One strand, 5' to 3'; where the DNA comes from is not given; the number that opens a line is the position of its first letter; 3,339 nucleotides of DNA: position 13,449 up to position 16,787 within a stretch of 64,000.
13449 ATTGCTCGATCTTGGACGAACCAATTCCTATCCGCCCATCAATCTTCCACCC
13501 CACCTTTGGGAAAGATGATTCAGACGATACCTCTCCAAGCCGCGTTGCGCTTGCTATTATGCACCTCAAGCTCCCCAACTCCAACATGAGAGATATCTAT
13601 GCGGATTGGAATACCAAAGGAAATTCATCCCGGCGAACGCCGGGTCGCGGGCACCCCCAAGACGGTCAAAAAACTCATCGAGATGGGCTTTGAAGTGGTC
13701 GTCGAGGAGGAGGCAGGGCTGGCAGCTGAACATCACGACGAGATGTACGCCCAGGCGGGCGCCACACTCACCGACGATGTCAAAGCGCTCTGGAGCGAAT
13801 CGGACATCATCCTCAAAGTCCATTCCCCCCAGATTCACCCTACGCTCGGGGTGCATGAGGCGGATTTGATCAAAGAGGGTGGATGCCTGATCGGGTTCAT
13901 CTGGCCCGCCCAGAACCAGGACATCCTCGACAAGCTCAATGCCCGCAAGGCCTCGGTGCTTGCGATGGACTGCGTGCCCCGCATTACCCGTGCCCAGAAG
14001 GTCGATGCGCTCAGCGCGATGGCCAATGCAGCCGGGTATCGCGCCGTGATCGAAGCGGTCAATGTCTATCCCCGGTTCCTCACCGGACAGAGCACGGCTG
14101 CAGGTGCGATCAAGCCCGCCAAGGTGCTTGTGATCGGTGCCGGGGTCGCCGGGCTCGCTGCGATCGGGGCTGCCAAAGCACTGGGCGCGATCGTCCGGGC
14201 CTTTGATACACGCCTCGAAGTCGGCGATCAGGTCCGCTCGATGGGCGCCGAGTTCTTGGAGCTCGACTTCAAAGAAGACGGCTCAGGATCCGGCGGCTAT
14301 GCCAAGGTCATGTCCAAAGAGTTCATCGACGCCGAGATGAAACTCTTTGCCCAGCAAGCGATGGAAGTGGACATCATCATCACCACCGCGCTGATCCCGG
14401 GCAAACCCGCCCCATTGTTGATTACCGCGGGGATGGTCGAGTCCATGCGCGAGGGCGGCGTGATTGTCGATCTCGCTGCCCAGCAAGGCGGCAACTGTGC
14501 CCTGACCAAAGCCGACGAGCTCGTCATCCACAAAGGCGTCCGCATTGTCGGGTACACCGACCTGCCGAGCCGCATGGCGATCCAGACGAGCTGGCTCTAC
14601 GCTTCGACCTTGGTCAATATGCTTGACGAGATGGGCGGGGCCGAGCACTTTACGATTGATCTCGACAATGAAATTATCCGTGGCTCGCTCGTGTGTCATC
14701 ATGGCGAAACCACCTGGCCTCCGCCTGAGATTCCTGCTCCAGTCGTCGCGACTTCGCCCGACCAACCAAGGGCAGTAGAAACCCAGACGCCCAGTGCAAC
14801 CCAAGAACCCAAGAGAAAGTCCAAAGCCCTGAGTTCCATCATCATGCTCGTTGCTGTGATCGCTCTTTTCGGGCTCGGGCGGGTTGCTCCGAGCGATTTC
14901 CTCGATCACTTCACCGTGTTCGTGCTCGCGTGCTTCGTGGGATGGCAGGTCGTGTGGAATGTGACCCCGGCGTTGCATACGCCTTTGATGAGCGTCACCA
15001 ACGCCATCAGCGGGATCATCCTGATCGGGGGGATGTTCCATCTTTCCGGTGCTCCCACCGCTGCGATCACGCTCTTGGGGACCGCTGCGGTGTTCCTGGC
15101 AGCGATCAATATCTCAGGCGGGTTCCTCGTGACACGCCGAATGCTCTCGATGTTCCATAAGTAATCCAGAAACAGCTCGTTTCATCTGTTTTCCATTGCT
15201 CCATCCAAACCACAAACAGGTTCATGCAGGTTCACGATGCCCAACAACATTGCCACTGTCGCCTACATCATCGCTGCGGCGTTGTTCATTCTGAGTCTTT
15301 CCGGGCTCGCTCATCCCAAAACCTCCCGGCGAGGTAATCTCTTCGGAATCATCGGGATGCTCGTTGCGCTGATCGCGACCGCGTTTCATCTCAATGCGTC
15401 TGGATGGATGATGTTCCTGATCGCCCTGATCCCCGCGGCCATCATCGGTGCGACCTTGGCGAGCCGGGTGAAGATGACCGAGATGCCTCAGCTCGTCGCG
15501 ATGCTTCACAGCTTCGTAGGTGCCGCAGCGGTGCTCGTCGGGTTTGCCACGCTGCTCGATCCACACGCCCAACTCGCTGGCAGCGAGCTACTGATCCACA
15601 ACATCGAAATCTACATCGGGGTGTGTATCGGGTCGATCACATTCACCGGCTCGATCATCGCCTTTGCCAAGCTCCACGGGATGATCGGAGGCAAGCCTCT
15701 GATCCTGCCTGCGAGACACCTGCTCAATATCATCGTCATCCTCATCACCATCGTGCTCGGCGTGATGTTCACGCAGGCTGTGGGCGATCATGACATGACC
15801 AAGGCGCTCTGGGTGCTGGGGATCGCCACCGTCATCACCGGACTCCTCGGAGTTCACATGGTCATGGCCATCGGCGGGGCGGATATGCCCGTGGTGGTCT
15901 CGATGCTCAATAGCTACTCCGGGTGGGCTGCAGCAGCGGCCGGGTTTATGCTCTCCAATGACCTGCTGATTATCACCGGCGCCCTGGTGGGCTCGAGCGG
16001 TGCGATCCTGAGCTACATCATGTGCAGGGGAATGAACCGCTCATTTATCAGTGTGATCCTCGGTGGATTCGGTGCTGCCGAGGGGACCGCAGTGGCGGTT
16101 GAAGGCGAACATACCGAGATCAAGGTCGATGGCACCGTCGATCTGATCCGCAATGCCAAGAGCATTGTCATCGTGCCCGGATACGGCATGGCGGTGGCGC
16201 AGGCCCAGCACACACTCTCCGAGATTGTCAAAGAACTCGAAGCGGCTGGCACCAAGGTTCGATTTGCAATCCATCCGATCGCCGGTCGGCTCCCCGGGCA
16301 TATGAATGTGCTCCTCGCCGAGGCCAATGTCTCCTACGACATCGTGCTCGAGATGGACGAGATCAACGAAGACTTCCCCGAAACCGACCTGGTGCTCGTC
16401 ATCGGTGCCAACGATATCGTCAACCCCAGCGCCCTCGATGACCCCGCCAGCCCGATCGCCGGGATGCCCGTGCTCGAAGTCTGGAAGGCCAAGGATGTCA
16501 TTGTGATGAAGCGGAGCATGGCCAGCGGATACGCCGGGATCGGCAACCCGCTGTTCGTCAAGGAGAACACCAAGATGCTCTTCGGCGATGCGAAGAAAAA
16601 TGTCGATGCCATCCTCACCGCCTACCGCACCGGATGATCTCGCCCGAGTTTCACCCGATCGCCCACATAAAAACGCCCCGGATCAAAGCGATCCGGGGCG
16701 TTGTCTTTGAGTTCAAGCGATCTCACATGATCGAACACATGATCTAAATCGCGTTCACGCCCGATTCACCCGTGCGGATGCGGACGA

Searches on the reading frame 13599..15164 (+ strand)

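Call 18: search_protein_families(library=pfam, proteins=[window:13599-15164:+], max_evalue=0.001)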
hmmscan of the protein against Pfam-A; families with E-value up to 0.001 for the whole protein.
window:13599-15164:+ (521 aa): 3 families
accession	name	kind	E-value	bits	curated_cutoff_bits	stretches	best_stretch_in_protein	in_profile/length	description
PF01262.27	AlaDh_PNT_C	-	1.7e-62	211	23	1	149-373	1-213/214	Alanine dehydrogenase/PNT, C-terminal domain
PF05222.21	AlaDh_PNT_N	-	4.6e-44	150.4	30.4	1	4-145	1-136/136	Alanine dehydrogenase/PNT, N-terminal domain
PF12769.12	PNTB_4TM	-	6e-35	120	26.2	1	437-521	1-85/85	4TM region of pyridine nucleotide transhydrogenase, mitoch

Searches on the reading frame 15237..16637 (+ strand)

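Call 18: search_protein_families(library=pfam, proteins=[window:15237-16637:+], max_evalue=0.001)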
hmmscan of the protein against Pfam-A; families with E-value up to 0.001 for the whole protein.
window:15237-16637:+ (466 aa): 2 families
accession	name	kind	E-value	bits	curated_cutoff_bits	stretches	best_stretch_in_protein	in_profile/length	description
PF02233.22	PNTB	-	2.3e-192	640.5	31.7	1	7-461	2-455/456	NAD(P) transhydrogenase beta subunit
PF00205.28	TPP_enzyme_M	-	9.5e-05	22.6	30.4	1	300-392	4-87/137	Thiamine pyrophosphate enzyme, central domain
